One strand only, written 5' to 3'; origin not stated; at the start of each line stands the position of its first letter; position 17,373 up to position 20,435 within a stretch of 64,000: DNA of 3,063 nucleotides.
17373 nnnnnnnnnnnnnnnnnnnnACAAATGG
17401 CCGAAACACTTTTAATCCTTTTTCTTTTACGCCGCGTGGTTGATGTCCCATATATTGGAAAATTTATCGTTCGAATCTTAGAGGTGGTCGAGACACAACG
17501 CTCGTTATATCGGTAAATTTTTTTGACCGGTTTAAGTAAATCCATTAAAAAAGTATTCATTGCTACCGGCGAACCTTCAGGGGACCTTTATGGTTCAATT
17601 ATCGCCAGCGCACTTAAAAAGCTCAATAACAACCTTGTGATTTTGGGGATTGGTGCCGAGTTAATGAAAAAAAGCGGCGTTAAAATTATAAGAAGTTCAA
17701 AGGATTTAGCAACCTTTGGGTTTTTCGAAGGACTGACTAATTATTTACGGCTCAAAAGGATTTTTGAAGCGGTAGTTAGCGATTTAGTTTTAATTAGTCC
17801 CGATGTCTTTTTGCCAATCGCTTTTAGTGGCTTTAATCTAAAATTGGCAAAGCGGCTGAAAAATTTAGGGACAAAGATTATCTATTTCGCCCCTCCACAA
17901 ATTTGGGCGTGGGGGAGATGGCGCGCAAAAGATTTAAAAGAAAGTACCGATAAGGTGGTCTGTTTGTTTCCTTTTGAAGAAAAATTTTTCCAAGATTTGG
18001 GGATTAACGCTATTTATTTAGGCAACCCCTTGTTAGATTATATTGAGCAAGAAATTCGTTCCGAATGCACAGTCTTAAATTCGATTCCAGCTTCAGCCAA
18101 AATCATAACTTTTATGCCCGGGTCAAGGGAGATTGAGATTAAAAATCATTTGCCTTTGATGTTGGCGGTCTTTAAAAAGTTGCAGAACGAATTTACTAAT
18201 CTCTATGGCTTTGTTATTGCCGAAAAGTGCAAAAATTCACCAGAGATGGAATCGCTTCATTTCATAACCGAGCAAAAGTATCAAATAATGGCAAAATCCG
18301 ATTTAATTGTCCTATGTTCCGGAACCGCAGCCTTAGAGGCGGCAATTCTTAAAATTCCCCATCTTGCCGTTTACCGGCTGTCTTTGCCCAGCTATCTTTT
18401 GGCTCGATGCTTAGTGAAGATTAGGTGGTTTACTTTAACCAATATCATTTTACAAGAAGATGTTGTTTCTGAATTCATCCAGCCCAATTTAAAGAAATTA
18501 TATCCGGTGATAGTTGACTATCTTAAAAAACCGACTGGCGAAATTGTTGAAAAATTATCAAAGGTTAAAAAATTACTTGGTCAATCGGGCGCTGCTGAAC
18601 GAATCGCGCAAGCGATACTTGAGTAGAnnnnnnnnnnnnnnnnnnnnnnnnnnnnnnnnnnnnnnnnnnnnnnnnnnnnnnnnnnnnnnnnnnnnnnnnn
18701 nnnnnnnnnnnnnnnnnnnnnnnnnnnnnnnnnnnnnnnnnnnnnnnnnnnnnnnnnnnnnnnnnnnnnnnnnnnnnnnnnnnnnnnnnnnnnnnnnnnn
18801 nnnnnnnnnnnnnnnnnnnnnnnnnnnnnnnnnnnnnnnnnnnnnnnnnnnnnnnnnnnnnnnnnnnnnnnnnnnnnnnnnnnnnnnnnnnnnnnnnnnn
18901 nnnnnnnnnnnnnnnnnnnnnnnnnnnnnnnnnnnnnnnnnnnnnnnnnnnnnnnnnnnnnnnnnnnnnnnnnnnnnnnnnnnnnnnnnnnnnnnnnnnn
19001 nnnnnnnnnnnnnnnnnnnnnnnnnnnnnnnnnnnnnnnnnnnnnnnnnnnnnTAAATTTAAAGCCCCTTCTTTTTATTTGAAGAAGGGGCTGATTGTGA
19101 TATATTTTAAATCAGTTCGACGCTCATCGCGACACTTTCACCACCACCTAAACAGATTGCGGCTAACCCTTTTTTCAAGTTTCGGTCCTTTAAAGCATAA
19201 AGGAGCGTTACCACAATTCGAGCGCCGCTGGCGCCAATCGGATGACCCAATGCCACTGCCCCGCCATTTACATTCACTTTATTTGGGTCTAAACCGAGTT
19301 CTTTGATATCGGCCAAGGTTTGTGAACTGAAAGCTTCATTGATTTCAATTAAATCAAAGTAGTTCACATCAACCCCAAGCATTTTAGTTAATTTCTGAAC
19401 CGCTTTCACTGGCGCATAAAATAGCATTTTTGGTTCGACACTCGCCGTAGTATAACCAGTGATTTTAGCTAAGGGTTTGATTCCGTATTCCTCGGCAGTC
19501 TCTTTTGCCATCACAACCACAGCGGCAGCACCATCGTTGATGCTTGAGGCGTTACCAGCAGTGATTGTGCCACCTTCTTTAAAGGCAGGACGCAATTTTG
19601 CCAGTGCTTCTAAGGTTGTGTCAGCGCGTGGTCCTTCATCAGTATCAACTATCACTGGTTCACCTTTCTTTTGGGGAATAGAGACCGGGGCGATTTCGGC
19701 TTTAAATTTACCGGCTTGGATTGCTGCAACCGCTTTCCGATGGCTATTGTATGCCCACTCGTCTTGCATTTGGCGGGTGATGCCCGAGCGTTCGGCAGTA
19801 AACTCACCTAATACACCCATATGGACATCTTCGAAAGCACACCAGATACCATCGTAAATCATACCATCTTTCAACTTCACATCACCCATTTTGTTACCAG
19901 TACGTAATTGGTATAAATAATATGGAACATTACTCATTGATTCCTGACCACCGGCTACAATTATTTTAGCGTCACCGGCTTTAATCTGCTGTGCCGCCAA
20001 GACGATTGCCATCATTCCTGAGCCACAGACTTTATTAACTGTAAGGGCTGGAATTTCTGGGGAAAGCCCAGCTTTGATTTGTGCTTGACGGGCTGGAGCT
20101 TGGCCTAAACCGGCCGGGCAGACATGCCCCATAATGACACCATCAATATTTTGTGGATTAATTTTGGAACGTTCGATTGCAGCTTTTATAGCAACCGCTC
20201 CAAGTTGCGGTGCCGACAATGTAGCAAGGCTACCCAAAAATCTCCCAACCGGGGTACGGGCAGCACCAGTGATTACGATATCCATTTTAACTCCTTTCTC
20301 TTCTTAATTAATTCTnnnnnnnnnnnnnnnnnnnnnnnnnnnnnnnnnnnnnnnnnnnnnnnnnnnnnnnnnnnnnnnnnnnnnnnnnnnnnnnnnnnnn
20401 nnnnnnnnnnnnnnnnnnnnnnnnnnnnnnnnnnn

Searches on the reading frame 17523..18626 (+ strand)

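Call 78: search_protein_families(library=ncbifam, proteins=[window:17523-18626:+], max_evalue=0.00001)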
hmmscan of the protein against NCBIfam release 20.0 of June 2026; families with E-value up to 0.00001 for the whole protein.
window:17523-18626:+ (367 aa): 3 families
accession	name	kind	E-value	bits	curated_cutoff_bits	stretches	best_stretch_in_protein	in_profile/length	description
TIGR00215.1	lpxB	equivalog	8.2e-62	209.2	190.25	1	11-367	9-381/382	lipid-A-disaccharide synthase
NF002173.0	PRK01021.1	equivalog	2.1e-36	125.7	1033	1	9-320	227-552/610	lipid-A-disaccharide synthase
TIGR03492.1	TIGR03492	hypoth_equivalog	8.6e-11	41.2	219.2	1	156-260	175-270/396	lipid-A-disaccharide synthase-related protein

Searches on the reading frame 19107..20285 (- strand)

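Call 78: search_protein_families(library=ncbifam, proteins=[window:19107-20285:-], max_evalue=0.00001)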
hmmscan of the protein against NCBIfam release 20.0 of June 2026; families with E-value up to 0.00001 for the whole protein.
window:19107-20285:- (392 aa): 45 families (the best 25 are shown)
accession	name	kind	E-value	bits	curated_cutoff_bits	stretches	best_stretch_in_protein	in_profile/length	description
NF004206.0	PRK05656.1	subfamily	3.7e-151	503.6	688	1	2-390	3-391/392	acetyl-CoA C-acetyltransferase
NF006086.0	PRK08235.1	equivalog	1.4e-150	501.8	526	1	3-390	4-391/393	acetyl-CoA C-acetyltransferase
TIGR01930.1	AcCoA-C-Actrans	subfamily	9.6e-140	465.9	240.55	1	5-390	1-385/385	acetyl-CoA C-acyltransferase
NF005404.0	PRK06954.1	subfamily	6.5e-129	430.4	687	1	2-392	8-397/397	acetyl-CoA C-acetyltransferase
NF006552.0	PRK09051.1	subfamily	3.6e-128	428.1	565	1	2-390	5-393/395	beta-ketothiolase BktB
NF042967.1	AcCoAtase_PhaA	equivalog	1e-119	400.3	740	1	2-392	3-396/396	acetyl-CoA acetyltransferase PhaA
NF005152.0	PRK06633.1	equivalog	3.8e-117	391.2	675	1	3-391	5-391/392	acetyl-CoA C-acetyltransferase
NF004853.0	PRK06205.1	subfamily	7.3e-116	387.5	551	1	2-390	3-401/404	acetyl-CoA C-acetyltransferase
NF042999.1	bketothiol_BktB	equivalog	2.2e-115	386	725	1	2-390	4-392/394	beta-ketothiolase BktB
NF006551.0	PRK09050.1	subfamily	1.1e-110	370.4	605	1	2-391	3-400/401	3-oxoadipyl-CoA thiolase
NF004983.0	PRK06366.1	equivalog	5.6e-110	368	627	1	2-392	3-387/388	acetyl-CoA C-acetyltransferase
TIGR02430.1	pcaF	equivalog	6.8e-109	364.5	597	1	3-391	3-399/400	3-oxoadipyl-CoA thiolase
NF005805.0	PRK07661.1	equivalog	3.7e-100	335.6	633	1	3-391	4-390/391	acetyl-CoA C-acetyltransferase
NF006553.0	PRK09052.1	equivalog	9.3e-95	318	567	1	2-390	7-397/399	acetyl-CoA C-acyltransferase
NF005890.0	PRK07851.1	equivalog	9.5e-92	308.1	580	2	154-390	171-403/406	acetyl-CoA C-acetyltransferase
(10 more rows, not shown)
